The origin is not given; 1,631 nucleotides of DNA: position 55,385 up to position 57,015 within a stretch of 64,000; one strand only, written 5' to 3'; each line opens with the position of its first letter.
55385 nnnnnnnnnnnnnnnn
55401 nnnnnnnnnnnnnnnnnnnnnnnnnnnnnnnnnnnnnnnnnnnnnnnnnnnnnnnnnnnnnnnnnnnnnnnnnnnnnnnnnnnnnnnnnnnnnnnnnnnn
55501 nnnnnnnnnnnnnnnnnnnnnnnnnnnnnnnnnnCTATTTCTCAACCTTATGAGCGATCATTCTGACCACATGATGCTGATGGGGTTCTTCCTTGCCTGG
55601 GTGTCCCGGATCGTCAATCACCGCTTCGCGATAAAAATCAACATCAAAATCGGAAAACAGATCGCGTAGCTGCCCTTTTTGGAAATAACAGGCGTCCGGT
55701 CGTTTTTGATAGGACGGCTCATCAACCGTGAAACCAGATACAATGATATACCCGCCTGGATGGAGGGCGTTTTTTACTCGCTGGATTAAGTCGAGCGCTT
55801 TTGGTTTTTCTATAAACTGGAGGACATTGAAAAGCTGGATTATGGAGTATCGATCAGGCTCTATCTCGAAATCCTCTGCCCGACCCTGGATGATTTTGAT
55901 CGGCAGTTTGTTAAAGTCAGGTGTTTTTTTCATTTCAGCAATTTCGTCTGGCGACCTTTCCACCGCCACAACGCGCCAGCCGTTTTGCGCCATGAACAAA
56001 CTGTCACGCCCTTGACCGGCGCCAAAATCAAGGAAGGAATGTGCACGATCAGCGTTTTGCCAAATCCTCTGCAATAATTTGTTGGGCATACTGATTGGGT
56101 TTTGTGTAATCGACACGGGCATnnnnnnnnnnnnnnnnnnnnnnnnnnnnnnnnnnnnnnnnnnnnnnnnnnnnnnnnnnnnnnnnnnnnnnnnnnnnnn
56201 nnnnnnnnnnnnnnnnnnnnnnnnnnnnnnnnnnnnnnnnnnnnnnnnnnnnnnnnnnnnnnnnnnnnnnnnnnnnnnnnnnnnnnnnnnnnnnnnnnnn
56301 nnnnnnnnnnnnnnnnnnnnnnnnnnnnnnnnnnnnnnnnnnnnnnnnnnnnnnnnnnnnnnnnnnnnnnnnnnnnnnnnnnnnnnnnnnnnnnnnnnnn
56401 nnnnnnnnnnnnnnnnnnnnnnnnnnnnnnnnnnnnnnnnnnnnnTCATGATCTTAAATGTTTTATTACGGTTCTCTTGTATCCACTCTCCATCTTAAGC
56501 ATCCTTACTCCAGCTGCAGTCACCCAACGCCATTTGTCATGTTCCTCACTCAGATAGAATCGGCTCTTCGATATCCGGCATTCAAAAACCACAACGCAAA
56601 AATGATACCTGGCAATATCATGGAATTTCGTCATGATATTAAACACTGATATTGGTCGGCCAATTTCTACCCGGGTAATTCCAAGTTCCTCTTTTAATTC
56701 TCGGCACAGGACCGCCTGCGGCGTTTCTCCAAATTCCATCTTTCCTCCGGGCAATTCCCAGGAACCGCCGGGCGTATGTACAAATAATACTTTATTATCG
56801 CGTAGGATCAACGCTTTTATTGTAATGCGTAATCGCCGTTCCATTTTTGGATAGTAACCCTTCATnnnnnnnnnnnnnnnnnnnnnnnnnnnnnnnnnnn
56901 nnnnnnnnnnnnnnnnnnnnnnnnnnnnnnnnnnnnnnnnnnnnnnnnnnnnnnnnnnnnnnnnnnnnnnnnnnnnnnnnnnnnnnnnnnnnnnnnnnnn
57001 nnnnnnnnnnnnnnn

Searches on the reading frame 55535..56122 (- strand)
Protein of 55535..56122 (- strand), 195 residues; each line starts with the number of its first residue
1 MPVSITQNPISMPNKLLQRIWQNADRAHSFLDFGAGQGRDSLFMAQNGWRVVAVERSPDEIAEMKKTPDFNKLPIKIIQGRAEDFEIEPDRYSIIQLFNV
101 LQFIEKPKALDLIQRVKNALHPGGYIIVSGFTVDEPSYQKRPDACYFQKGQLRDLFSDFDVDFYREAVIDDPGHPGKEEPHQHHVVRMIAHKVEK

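Call 3: search_protein_families(library=pfam, proteins=[window:55535-56122:-], max_evalue=0.01)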
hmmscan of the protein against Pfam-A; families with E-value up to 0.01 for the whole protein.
window:55535-56122:- (195 aa): 9 families
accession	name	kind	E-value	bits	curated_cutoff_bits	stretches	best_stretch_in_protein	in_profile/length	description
PF03848.20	TehB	-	7.2e-14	52.1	20.4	1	30-168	34-172/193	Tellurite resistance protein TehB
PF13649.12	Methyltransf_25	-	7.7e-14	52.6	27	1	31-124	2-97/97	Methyltransferase domain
PF13489.12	Methyltransf_23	-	6.9e-13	49.1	27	1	15-135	11-123/164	Methyltransferase domain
PF08241.18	Methyltransf_11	-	1.2e-11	45.6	21.2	1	31-128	1-95/95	Methyltransferase domain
PF08242.18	Methyltransf_12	-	1.2e-10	42.4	30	1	31-126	1-98/98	Methyltransferase domain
PF13847.12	Methyltransf_31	-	2.6e-10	40.6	27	1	27-132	4-113/145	Methyltransferase domain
PF05891.18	Methyltransf_PK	-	3.4e-05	23.9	27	1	14-166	43-199/218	AdoMet dependent proline di-methyltransferase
PF05219.18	DREV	-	5e-05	23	26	1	21-129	89-187/265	DREV methyltransferase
PF05724.17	TPMT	-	0.0071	16.5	26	1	14-67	23-78/218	Thiopurine S-methyltransferase (TPMT)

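Call 4: search_protein_families(library=ncbifam, proteins=[window:55535-56122:-], max_evalue=0.01)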
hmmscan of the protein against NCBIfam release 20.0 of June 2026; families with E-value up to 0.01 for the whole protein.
window:55535-56122:- (195 aa): 21 families
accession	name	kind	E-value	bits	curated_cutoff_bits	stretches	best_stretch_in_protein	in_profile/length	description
NF008992.0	PRK12335.1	equivalog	1.6e-17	63.6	303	1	27-168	123-263/289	SAM-dependent methyltransferase TehB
TIGR00477.1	tehB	equivalog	1.8e-14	53.6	219.5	1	30-169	77-215/238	tellurite resistance methyltransferase TehB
NF008405.0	PRK11207.1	equivalog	1.6e-13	50.6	218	1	29-168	33-172/198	tellurite resistance methyltransferase TehB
TIGR01983.1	UbiG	equivalog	2.8e-09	36.6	102.95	1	27-138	50-161/228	bifunctional 2-polyprenyl-6-hydroxyphenol methylase/3-demethylubiquinol 3-O-methyltransferase UbiG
NF045667.1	MTase_DVU1556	equivalog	3.3e-07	30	155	1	27-143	23-134/213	DVU_1556 family methyltransferase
NF045649.1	2X_seleno_MduS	exception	3.3e-07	29.6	380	1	14-73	31-88/338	methyltransferase domain-containing selenoprotein MduS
NF041820.1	daptide_MTase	equivalog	3.5e-07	30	175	1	28-137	38-151/243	daptide-type RiPP biosynthesis methyltransferase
NF011995.0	PRK15451.1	equivalog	2.9e-06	27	285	1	8-129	41-163/247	carboxy-S-adenosyl-L-methionine synthase CmoA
TIGR02072.1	BioC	equivalog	3.9e-06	26.9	184.95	1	12-133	19-137/244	malonyl-ACP O-methyltransferase BioC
NF043040.1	corrin_prot_MT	hypoth_equivalog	1.4e-05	24.6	180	1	15-129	29-148/216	corrinoid protein-associated methyltransferase CpaM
TIGR00740.1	TIGR00740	equivalog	3.3e-05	23.7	193.3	1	12-130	42-161/239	carboxy-S-adenosyl-L-methionine synthase CmoA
NF008264.0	PRK11036.1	equivalog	0.00054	19.5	366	1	22-128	40-147/261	tRNA uridine 5-oxyacetic acid(34) methyltransferase CmoM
TIGR04345.1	ovoA_Cterm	equivalog_domain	0.00062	19.4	170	0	75-135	118-177/242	putative 4-mercaptohistidine N1-methyltransferase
NF041537.1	ArsM_AhpD_UU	exception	0.00065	18.6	510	1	27-129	77-181/345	arsenite methyltransferase/AhpD domain selenoprotein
NF001786.0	PRK00517.2-4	equivalog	0.0012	18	327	1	17-131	134-241/277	50S ribosomal protein L11 methyltransferase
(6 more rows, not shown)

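Call 8: search_protein_families(library=padloc, proteins=[window:55535-56122:-], max_evalue=0.01)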
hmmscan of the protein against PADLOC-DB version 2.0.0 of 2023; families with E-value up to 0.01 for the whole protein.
window:55535-56122:- (195 aa): 2 families
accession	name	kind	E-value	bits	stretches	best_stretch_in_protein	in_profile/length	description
PDLC04134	mad2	-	1.7e-14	51.6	1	15-188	278-443/492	mads_2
PDLC03300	MTase_II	-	0.0007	16.7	1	8-67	215-275/302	Type II methyltransferase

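Call 74: search_protein_families(library=phrogs, proteins=[window:55535-56122:-], max_evalue=0.001)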
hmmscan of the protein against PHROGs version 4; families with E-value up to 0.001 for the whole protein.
window:55535-56122:- (195 aa): 4 families
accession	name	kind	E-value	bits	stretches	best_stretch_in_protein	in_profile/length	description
phrog_4752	-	other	2.1e-13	51.1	1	28-129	53-159/241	tRNA methyltransferase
phrog_9906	-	unknown function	6.8e-13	49.6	1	27-192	106-270/272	-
phrog_22502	-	other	2.8e-05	25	1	24-128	69-173/276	methyltransferase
phrog_5475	-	unknown function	0.00097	19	1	23-140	234-349/458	-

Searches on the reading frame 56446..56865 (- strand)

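Call 3: search_protein_families(library=pfam, proteins=[window:56446-56865:-], max_evalue=0.01)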
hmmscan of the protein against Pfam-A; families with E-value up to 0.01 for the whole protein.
window:56446-56865:- (139 aa): 3 families
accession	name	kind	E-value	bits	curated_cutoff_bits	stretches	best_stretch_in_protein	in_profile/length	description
PF00293.34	NUDIX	-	1.9e-17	64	21.1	1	13-133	3-130/134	NUDIX domain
PF14815.12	NUDIX_4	-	9.9e-07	29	35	1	33-123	24-101/113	NUDIX domain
PF13869.12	NUDIX_2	-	0.0002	21.2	27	1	10-82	40-115/188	Nucleotide hydrolase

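Call 4: search_protein_families(library=ncbifam, proteins=[window:56446-56865:-], max_evalue=0.01)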
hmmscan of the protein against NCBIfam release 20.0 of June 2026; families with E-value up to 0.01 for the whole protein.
window:56446-56865:- (139 aa): 17 families
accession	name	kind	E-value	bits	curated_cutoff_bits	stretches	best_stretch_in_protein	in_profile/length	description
NF006530.0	PRK08999.1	equivalog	3.1e-13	49.5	245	1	32-125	31-117/315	Nudix family hydrolase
NF008044.0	PRK10776.1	equivalog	4.1e-11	42.9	148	1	33-122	30-112/130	8-oxo-dGTP diphosphatase MutT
TIGR00586.1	mutt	equivalog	2.3e-10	40.6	97.9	1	33-67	31-65/129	8-oxo-dGTP diphosphatase MutT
NF007834.0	PRK10546.1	equivalog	1.3e-09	38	156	1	16-99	7-94/135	pyrimidine (deoxy)nucleoside triphosphate diphosphatase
NF012016.0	PRK15472.1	equivalog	2.5e-07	30.5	95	1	33-133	30-135/141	nucleoside triphosphatase NudI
NF001937.0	PRK00714.1-4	equivalog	2.6e-07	30.4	139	1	19-68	15-65/161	RNA pyrophosphohydrolase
NF001938.0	PRK00714.1-5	equivalog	6.2e-07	28.9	116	1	32-68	43-79/172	RNA pyrophosphohydrolase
NF052459.1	OxoGTPPhMutT1Mycb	equivalog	6.3e-07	28.8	475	1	25-135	19-123/292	8-oxo-(d)GTP phosphatase MutT1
TIGR02705.1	nudix_YtkD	equivalog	7e-07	28.9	154.4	1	23-84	34-94/156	RNA deprotection pyrophosphohydrolase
NF001936.0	PRK00714.1-3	equivalog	2.5e-06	27.5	118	1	34-68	35-69/155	RNA pyrophosphohydrolase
NF011963.0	PRK15434.1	subfamily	3.6e-06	26.8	146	1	34-118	43-132/159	GDP-mannose mannosyl hydrolase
NF001935.0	PRK00714.1-2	equivalog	5.2e-06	26.1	259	1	33-67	30-64/183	RNA pyrophosphohydrolase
NF001934.0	PRK00714.1-1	equivalog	1.2e-05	24.8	241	1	22-68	18-65/176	RNA pyrophosphohydrolase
NF041652.1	Nud_hyd_Dein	equivalog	0.00016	22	200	1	31-85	40-91/152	Nudix hydrolase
NF003787.0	PRK05379.1-4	equivalog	0.0027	16.7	449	1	14-68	209-267/346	bifunctional nicotinamide-nucleotide adenylyltransferase/Nudix hydroxylase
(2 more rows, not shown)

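Call 8: search_protein_families(library=padloc, proteins=[window:56446-56865:-], max_evalue=0.01)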
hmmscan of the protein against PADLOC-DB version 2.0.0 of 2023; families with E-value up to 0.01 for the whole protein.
window:56446-56865:- (139 aa): 1 family
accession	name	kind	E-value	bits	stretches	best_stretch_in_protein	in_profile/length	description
PDLC04899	PDC-S07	-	1.7e-18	64.6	1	8-125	3-117/135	-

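Call 74: search_protein_families(library=phrogs, proteins=[window:56446-56865:-], max_evalue=0.001)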
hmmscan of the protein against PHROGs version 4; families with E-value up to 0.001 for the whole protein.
window:56446-56865:- (139 aa): 7 families
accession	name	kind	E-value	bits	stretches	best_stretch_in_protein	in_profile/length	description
phrog_1198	-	other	3.5e-18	67.3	1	12-132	37-162/253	MutT/NUDIX hydrolase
phrog_15528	-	head and packaging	1.5e-10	41.1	1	20-125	529-628/794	portal protein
phrog_25541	-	unknown function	7.7e-10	39.6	1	15-107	76-168/210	-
phrog_19657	-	other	1.2e-08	36.1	1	29-74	54-98/176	nudix hydrolase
phrog_1185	-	other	2.7e-06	28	1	24-65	168-210/301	nudix hydrolase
phrog_10313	-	other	1.4e-05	25.9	1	20-104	18-104/159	nudix hydrolase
phrog_6216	-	unknown function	0.00029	20.7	1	24-66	13-56/545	-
